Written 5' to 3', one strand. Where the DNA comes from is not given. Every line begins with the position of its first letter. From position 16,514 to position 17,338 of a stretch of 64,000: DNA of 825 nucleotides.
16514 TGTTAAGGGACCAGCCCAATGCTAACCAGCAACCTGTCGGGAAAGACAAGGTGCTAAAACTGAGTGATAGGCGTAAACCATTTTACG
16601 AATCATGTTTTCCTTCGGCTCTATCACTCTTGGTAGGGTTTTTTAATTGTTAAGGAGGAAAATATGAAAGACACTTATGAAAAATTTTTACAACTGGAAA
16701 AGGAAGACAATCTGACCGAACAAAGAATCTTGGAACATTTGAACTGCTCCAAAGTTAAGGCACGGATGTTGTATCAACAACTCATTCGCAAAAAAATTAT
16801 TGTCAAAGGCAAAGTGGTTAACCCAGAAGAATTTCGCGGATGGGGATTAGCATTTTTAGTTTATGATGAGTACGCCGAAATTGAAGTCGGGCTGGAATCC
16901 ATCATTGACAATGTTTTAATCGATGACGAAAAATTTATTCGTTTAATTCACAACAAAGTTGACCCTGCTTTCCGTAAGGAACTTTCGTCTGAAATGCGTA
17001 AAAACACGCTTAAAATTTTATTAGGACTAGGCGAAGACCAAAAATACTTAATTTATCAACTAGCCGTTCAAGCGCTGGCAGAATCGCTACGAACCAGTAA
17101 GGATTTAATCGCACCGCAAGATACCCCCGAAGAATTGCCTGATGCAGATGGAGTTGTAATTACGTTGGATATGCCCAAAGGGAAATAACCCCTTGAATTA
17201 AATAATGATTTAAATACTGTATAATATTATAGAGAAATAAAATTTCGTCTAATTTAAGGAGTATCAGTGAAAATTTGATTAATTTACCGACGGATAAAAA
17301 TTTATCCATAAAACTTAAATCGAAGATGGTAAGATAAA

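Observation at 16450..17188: SAM-I riboswitch inside a mobile element, controlling a gene with no obvious link to sulfur or methionine metabolism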

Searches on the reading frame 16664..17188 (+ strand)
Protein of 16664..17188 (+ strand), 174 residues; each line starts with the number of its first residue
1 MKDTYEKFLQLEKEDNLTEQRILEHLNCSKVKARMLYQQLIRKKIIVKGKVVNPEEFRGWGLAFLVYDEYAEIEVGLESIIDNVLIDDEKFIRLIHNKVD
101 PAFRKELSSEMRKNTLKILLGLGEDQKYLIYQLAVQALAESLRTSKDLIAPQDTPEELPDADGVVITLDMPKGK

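Call 4: search_protein_families(library=pfam, proteins=[window:16664-17188:+], max_evalue=0.1)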
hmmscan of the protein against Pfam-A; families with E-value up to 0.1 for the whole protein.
window:16664-17188:+ (174 aa): 1 family
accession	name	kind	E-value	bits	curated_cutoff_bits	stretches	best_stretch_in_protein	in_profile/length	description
PF22979.2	HTH_69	-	0.097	13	27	0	16-48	26-58/69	Winged helix-turn-helix domain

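Call 5: search_protein_families(library=phrogs, proteins=[window:16664-17188:+], max_evalue=0.01)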
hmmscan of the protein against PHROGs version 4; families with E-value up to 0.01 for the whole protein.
window:16664-17188:+ (174 aa): 0 families

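Call 7: find_homologous_proteins(query=window:16664-17185:+, max_evalue=0.001)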
Query window:16664-17185:+ (174 aa): 6 proteins with E <= 0.001 among 109 candidates.
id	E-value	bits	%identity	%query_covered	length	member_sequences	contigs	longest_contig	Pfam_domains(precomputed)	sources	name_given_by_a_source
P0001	1.5e-100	352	95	100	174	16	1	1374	-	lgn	-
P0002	5.7e-92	324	88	100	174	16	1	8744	-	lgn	-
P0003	1.3e-85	303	83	100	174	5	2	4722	-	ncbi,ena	-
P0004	3.2e-83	296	82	100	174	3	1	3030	-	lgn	-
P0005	3.0e-48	182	79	66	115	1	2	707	-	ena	-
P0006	2.3e-31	127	77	48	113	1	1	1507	-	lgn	-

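Call 9: find_encoding_contigs(protein=P0002, flank=6000)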
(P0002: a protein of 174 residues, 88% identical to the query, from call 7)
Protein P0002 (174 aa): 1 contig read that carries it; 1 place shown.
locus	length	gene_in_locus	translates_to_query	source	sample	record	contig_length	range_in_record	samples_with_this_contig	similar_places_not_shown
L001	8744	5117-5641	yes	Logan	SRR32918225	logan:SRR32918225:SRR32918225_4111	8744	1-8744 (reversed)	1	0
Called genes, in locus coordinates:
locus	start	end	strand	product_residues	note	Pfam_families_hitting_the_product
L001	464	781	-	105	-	PF12844:HTH_19, PF01381:HTH_3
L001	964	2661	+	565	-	PF27727:UCP028340, PF03602:Cons_hypoth95 (faint), PF01555:N6_N4_Mtase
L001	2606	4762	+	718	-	PF00270:DEAD (weak), PF04851:ResIII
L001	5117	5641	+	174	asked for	-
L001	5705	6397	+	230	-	-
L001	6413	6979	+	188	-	-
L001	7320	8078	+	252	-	PF04545:Sigma70_r4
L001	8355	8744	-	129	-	?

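Call 10: find_encoding_contigs(protein=P0003, flank=6000)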
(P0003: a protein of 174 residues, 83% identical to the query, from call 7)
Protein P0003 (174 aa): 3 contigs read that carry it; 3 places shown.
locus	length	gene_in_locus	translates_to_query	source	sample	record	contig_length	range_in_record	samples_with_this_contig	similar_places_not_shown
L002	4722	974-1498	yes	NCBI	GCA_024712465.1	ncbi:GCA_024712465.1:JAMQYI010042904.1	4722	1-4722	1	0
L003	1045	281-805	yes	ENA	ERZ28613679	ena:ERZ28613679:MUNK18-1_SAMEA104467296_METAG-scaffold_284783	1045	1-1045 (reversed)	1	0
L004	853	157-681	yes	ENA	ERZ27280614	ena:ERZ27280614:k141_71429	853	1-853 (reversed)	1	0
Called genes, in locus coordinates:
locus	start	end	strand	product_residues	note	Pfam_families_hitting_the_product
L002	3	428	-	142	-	?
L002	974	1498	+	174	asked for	-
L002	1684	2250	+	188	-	-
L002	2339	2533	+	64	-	-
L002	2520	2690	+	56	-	-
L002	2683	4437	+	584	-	PF00239:Resolvase, PF07508:Recombinase, PF13408:Zn_ribbon_recom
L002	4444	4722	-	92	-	?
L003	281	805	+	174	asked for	-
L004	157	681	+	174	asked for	-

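Call 11: find_encoding_contigs(protein=P0004, flank=6000)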
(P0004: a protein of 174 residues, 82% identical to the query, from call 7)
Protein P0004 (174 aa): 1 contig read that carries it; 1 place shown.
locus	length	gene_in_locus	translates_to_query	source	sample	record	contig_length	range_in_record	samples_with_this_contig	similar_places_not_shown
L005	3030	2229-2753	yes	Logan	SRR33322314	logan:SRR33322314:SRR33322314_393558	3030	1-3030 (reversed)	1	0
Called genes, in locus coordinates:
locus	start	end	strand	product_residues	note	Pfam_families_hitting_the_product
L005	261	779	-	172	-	-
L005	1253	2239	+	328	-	-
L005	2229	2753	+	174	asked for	-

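Call 12: find_encoding_contigs(protein=P0001, flank=6000)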
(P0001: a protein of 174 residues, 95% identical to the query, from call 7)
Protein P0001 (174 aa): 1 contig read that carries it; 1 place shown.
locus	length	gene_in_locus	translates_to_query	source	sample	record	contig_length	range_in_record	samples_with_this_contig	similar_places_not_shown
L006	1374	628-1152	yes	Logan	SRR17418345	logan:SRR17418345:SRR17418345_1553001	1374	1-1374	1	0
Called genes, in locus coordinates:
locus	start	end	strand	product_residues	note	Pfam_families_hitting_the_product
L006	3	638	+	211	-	?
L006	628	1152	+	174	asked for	-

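Call 22: find_related_loci(query=A2, collection=genome_contigs, flank=10000)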
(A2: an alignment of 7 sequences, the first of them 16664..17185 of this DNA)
Query A2 (174 aa) in genome_contigs; peptide patterns used: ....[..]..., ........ (x = any residue, [..] = any of these).
86 stretches matched a pattern; 2 encode a relative of the query (tblastn E <= 1e-3); 2 distinct loci.
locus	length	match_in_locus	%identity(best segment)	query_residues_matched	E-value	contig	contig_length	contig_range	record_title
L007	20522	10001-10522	90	1-174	6e-104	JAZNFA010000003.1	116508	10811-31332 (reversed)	MAG: Clostridia bacterium isolate T1900044716_TS20190182.MAGScoT_cleanbin_000023 SGB_1878_k141_2652632, whole genome sho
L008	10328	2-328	84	66-174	1e-58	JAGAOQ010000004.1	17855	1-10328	MAG: Clostridia bacterium isolate RGIG8633 Water_deer_Cecum.Co__c301105, whole genome shotgun sequence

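Call 23: find_related_loci(query=A2, collection=viral_contigs, flank=10000)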
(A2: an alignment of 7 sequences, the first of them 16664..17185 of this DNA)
Query A2 (174 aa) in viral_contigs; peptide patterns used: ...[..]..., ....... (x = any residue, [..] = any of these).
111 stretches matched a pattern, but none encodes a relative of the query by tblastn (E <= 1e-3).

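Call 29: search_solved_structures(query=A2, max_evalue=10)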
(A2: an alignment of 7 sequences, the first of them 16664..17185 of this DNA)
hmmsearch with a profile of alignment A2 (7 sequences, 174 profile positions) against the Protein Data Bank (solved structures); distinct sequences matched with E-value up to 10: 2.
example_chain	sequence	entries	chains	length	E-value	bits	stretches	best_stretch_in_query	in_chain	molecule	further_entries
1vaj_A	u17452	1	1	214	2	11.5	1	130-169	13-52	Hypothetical protein PH0010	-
7oct_A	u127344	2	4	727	3.6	10.7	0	1-37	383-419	HAD hydrolase, family IA, variant 3 | Mannitol-1-phosphate dehydrogenase/phosphatase MtlD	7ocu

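Call 33: predict_structure(alignment_id=A2)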
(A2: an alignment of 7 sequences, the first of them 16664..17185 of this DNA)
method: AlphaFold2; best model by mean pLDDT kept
length: 174 residues; sequences in the alignment: 7
mean_pLDDT: 43.5   pTM: 0.31
mean pLDDT of the five models: 43.5, 43.4, 43.1, 42.0, 41.4
residues with pLDDT >= 90: 0; 70-90: 9; 50-70: 42; < 50: 123
segments of 3 or more residues with pLDDT < 50: 41-90, 94-96, 98-104, 110-112, 114-116, 124-174
pLDDT, mean of each block of 10 residues (from residue 1): 54 70 65 54 40 38 29 27 39 48 49 50 49 47 32 28 26 27
secondary structure, 60 per line:
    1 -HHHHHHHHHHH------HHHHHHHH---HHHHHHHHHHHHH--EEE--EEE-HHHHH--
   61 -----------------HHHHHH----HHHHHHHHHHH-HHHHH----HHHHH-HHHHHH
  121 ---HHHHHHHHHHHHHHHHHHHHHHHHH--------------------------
elements in order: H2-12 H19-26 H30-42 E45-47 E50-52 H54-58 H78-83 H88-98 H100-104 H109-113 H115-120 H124-148
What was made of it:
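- Tried and rejected: The 7-sequence AF2 model was unusable (pLDDT 43.5, call 33).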

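Call 34: search_protein_representatives(alignment_id=A2)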
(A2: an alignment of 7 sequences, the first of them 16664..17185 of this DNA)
Query: 7 sequences, 174 profile positions. Proteins with E-value up to 0.001 (for the whole library): 14; up to 1e-10: 9; up to 1e-30: 5. The best 14 are listed.
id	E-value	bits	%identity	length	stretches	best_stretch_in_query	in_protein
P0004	1.5e-104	363.7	-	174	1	1-174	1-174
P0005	5.9e-64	231.5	-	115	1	60-174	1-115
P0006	3.8e-47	176.8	-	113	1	35-151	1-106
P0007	2.4e-45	170.9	-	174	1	1-172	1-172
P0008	3.2e-37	144.4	-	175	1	1-172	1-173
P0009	1.9e-19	86.5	-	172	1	3-151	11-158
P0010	9.4e-14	68.0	-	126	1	1-113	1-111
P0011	1.7e-12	63.9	-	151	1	27-150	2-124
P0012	5.4e-11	59.0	-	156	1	1-150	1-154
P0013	1.4e-07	47.9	-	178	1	1-150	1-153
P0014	1.2e-05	41.6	-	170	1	1-140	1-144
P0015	5.2e-05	39.5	-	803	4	89-138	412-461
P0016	8.8e-05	38.8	-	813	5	90-142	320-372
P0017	2.8e-04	37.2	-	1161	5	103-143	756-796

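Call 37: find_homologous_proteins(query=A3, max_evalue=0.001)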
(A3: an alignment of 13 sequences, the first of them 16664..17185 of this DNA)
Query A3 (13 sequences) (174 aa, profile of the alignment): 31 proteins with E <= 0.001 among 4045 candidates.
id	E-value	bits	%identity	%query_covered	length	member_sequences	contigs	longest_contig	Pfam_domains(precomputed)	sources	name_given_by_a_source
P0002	1.5e-72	261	88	100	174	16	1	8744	-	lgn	-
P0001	2.9e-71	257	95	100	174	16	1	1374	-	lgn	-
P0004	3.7e-71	257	82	100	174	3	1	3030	-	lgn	-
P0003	6.1e-71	256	83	100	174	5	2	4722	-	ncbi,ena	-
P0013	8.7e-54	200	28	82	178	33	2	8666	-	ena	-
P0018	1.0e-51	193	28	82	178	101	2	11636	-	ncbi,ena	-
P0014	2.4e-49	185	28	80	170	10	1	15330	-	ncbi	-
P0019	3.9e-46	175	27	80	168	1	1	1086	-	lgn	-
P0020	6.3e-46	174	28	80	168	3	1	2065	-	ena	-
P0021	1.6e-45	173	28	80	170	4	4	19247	-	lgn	-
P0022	4.1e-44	168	29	80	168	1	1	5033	-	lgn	-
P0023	1.4e-43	167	26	80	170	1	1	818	-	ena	-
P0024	2.1e-43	166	27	80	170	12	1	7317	-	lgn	-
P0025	4.2e-43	165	26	80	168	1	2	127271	-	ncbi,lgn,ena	-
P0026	1.9e-41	160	26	80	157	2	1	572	-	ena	-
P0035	1.5e-31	128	24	78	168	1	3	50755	-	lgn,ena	-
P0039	1.2e-23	102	25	70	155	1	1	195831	-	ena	-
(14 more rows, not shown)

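Call 38: find_encoding_contigs(protein=P0025, flank=9000, max_places=2)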
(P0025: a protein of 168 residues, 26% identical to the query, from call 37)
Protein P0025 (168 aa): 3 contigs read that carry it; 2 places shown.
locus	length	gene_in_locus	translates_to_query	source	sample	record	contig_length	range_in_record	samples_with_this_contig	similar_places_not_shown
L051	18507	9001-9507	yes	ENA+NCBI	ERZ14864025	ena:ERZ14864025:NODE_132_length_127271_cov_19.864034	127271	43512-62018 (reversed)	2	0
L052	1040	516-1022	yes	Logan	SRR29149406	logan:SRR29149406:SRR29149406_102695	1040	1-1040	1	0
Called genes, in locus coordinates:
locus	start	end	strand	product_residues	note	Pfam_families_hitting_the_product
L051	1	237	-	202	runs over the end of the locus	PF07670:Gate (weak)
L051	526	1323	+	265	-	PF01026:TatD_DNase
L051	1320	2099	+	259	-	PF00398:RrnaAD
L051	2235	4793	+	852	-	-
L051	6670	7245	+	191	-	PF27257:HI_0787_N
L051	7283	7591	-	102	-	-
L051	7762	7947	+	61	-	-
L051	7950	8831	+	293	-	-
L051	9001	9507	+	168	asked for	-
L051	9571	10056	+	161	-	-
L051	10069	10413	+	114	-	-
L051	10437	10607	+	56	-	-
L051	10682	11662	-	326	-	-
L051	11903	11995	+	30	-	-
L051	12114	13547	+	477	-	PF00589:Phage_integrase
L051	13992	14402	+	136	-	PF15919:HicB_lk_antitox (weak)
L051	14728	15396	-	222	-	PF00106:adh_short, PF01370:Epimerase (weak), PF03435:Sacchrp_dh_NADP (faint), PF08659:KR, PF13460:NAD_binding_10 (weak), PF13561:adh_short_C2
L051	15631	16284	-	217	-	PF01741:MscL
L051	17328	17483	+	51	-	-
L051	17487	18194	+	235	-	PF11967:RecO_N, PF02565:RecO_C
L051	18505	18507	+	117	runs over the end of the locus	PF12961:DUF3850 (faint), PF04266:ASCH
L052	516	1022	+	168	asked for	-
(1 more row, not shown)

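Call 39: find_encoding_contigs(protein=P0035, flank=9000, max_places=2)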
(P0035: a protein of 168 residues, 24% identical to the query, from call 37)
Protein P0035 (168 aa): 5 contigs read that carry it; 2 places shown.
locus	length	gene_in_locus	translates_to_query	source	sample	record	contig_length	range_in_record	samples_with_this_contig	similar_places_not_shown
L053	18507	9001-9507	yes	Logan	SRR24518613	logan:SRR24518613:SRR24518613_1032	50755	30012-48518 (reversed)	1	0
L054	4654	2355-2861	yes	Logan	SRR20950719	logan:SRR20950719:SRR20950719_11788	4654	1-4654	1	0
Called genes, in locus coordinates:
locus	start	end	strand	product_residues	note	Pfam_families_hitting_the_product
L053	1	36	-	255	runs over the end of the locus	PF04002:RadC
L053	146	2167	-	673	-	PF02534:T4SS-DNA_transf, PF10412:TrwB_AAD_bind, PF12696:TraG-D_C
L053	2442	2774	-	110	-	-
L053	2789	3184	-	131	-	-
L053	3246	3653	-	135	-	PF08769:Spo0A_C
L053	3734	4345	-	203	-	-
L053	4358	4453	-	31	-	-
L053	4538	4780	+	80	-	-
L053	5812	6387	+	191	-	PF27257:HI_0787_N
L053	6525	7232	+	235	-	-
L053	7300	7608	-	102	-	-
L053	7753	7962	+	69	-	-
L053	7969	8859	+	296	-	-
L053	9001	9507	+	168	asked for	-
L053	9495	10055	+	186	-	-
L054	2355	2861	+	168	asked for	-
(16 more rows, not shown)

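Call 40: find_encoding_contigs(protein=P0039, flank=9000, max_places=2)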
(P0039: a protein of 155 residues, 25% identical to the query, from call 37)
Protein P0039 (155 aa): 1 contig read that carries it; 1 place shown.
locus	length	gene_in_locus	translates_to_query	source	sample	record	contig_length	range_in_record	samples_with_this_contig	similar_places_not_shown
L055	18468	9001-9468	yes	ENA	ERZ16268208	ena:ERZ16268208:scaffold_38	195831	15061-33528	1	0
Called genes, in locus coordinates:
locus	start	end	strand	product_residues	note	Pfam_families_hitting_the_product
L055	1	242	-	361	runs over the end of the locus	PF13167:GTP-bdg_N, PF16897:MMR_HSR1_Xtn (faint), PF03193:RsgA_GTPase (faint), PF16360:GTP-bdg_M, PF00009:GTP_EFTU (faint), PF02421:FeoB_N (weak), PF01926:MMR_HSR1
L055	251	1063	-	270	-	-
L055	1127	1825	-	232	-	-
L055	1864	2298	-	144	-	PF02502:LacAB_rpiB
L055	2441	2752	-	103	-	PF12844:HTH_19 (weak), PF13560:HTH_31, PF01381:HTH_3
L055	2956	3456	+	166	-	-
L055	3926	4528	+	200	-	-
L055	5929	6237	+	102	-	PF27257:HI_0787_N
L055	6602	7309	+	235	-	-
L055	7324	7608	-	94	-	-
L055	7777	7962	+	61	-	-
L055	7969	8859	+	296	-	-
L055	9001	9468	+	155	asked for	-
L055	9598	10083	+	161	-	-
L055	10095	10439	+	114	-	-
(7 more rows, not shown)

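Call 41: find_encoding_contigs(protein=P0018, flank=9000, max_places=2)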
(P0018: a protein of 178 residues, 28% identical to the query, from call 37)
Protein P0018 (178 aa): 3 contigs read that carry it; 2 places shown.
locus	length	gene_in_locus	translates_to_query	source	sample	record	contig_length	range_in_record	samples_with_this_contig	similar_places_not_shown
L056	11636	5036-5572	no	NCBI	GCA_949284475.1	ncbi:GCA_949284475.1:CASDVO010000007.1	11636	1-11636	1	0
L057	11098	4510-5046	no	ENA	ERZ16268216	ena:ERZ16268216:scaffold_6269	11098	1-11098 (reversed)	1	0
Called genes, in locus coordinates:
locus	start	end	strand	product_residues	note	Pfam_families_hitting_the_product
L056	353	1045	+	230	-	-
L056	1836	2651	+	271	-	PF23343:REP_ORF2-G2P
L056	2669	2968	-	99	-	PF01381:HTH_3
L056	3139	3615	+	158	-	-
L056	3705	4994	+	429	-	-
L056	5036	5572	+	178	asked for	-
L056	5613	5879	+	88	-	-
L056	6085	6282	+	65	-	-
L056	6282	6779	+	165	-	-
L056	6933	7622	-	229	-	PF01381:HTH_3 (weak)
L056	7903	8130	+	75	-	-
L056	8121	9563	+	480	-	PF00589:Phage_integrase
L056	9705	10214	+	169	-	-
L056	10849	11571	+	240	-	PF13476:AAA_23 (weak), PF02463:SMC_N (faint), PF00005:ABC_tran, PF13304:AAA_21 (faint)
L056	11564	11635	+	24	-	?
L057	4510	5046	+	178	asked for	-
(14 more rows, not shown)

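Call 55: search_protein_families(library=pfam, alignment_id=A4, max_evalue=0.05)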
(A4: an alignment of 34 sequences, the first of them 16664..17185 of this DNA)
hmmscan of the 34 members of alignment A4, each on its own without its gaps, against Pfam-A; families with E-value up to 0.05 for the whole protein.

A. member 1, window:16664-17185:+ (174 aa): 0 families

B. families by the number of members that match (of 34 scanned): 9 families
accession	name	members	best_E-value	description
PF09397.16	FtsK_gamma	16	0.0013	Ftsk gamma domain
PF01978.25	TrmB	5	0.0034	Sugar-specific transcriptional regulator TrmB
PF01755.23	Glyco_transf_25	1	0.0031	Glycosyltransferase family 25 (LPS biosynthesis protein)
PF21885.1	TMEM181_GOLD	1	0.0053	TMEM181, GOLD domain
PF24122.1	Cas8b_C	1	0.018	Type I-B CRISPR Cas8b C-terminal domain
PF01591.24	6PF2K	1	0.027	6-phosphofructo-2-kinase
PF24992.1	DUF7777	1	0.028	Domain of unknown function (DUF7777)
PF25796.1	BREX_BrxC_4th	1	0.033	BREX ATP-binding protein BrxC 4th domain with six-stranded beta sheet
PF04760.21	IF2_N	1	0.048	Translation initiation factor IF-2, N-terminal region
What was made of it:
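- On Winged-helix DNA-binding regulators (for the 174-aa protein): There are weak FtsK_gamma hits in 16/34 members and TrmB hits in 5/34 (call 55).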

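Call 56: search_solved_structures(query=A4, max_evalue=10)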
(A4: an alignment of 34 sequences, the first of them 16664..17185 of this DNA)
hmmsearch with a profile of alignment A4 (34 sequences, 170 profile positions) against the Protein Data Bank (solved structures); distinct sequences matched with E-value up to 10: 3.
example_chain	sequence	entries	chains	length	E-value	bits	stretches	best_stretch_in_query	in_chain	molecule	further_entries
5l3w_A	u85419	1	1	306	0.34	14.1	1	30-139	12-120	Signal recognition particle receptor FtsY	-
9n2z_A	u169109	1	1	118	0.44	13.7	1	100-136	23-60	LM2363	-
5l3s_B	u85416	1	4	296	0.45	13.7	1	39-139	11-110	Signal recognition particle receptor FtsY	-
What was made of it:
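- Tried and rejected: PDB sequence searches with profiles found nothing (calls 29, 56).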

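Call 57: search_protein_families(library=pfam, proteins=[L005:1253-2239:+, L007:10711-11403:+, L007:13732-15147:+, L051:7950-8831:+, L051:9571-10056:+, L051:10682-11662:-, L056:3705-4994:+, L005:261-779:-, L002:3-428:-], max_evalue=0.01)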
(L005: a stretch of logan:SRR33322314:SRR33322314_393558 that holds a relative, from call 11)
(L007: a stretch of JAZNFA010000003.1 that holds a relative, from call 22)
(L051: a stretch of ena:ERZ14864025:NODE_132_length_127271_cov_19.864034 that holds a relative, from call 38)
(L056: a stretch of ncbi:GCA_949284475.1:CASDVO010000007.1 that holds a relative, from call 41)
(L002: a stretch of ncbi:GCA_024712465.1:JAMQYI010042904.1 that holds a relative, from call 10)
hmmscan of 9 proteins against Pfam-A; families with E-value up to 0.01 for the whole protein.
L005:1253-2239:+ (328 aa): 0 families

L007:10711-11403:+ (230 aa): 1 family
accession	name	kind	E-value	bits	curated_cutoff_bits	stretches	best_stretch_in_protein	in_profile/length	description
PF11697.13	DUF3293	-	0.00036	21.5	25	1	62-129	15-71/73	Protein of unknown function (DUF3293)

L007:13732-15147:+ (471 aa): 4 families
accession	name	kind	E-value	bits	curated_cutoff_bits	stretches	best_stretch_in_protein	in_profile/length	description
PF00589.27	Phage_integrase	-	1.3e-24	87.4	27.1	1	269-454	4-167/172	Phage integrase family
PF13102.12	Phage_int_SAM_5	-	1.1e-06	29.4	22.3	1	201-247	53-95/98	Phage integrase SAM-like domain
PF22022.2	Phage_int_M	-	0.00054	20.6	27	0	81-141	1-57/96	Phage integrase central domain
PF02899.23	Phage_int_SAM_1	-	0.0033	18.1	22.3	0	203-230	2-29/83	Phage integrase, N-terminal SAM-like domain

L051:7950-8831:+ (293 aa): 0 families

L051:9571-10056:+ (161 aa): 0 families

L051:10682-11662:- (326 aa): 1 family
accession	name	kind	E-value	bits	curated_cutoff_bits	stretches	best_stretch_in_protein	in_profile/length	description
PF02183.23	HALZ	-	0.00025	21.6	28.1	1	91-112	3-24/43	Homeobox associated leucine zipper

L056:3705-4994:+ (429 aa): 2 families
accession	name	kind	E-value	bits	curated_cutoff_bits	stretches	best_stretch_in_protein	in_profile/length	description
PF03008.20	DUF234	-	0.0019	19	22.5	1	205-280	5-80/100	Archaea bacterial proteins of unknown function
PF20237.3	DUF6594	-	0.0075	16.6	30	0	224-402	78-218/238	Family of unknown function (DUF6594)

L005:261-779:- (172 aa): 0 families

L002:3-428:- (142 aa): 2 families
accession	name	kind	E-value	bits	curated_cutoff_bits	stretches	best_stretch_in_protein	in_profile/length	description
PF09479.16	Flg_new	-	1.8e-17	63.6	27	1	55-116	3-65/65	Listeria-Bacteroides repeat domain (List_Bact_rpt)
PF18998.6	Flg_new_2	-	0.0015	18.9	23.6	1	57-119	6-71/73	Divergent InlB B-repeat domain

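Call 58: search_protein_families(library=padloc, proteins=[window:16664-17188:+, L005:1253-2239:+, L007:10711-11403:+], max_evalue=0.001)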
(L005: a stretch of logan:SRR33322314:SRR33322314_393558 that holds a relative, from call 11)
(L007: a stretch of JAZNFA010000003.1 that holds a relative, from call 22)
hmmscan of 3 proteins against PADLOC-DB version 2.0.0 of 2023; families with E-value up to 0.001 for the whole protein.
window:16664-17188:+ (174 aa): 0 families

L005:1253-2239:+ (328 aa): 0 families

L007:10711-11403:+ (230 aa): 0 families

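Call 59: predict_structure(alignment_id=A4)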
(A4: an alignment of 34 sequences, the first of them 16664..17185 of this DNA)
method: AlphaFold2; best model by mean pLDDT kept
length: 174 residues; sequences in the alignment: 34
mean_pLDDT: 86.8   pTM: 0.68
mean pLDDT of the five models: 86.8, 86.8, 85.6, 78.7, 77.5
residues with pLDDT >= 90: 128; 70-90: 22; 50-70: 4; < 50: 20
segments of 3 or more residues with pLDDT < 50: 153-155, 157-161, 163-174
pLDDT, mean of each block of 10 residues (from residue 1): 91 93 94 95 95 96 90 93 96 98 96 96 94 95 83 51 43 36
secondary structure, 60 per line:
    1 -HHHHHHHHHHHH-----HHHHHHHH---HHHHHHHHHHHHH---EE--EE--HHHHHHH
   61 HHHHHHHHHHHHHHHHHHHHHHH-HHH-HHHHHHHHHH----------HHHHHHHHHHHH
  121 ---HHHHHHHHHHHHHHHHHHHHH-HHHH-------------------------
elements in order: H2-13 H19-26 H30-42 H54-83 H89-98 H109-120 H124-144 H146-149
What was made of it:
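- On Winged-helix DNA-binding regulators (for the 174-aa protein): The AF2 model (pLDDT 86.8) has an H-H-H-beta-hairpin N-terminus (call 59).
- The 174-aa protein looks like a DNA-binding regulator (calls 55, 59).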
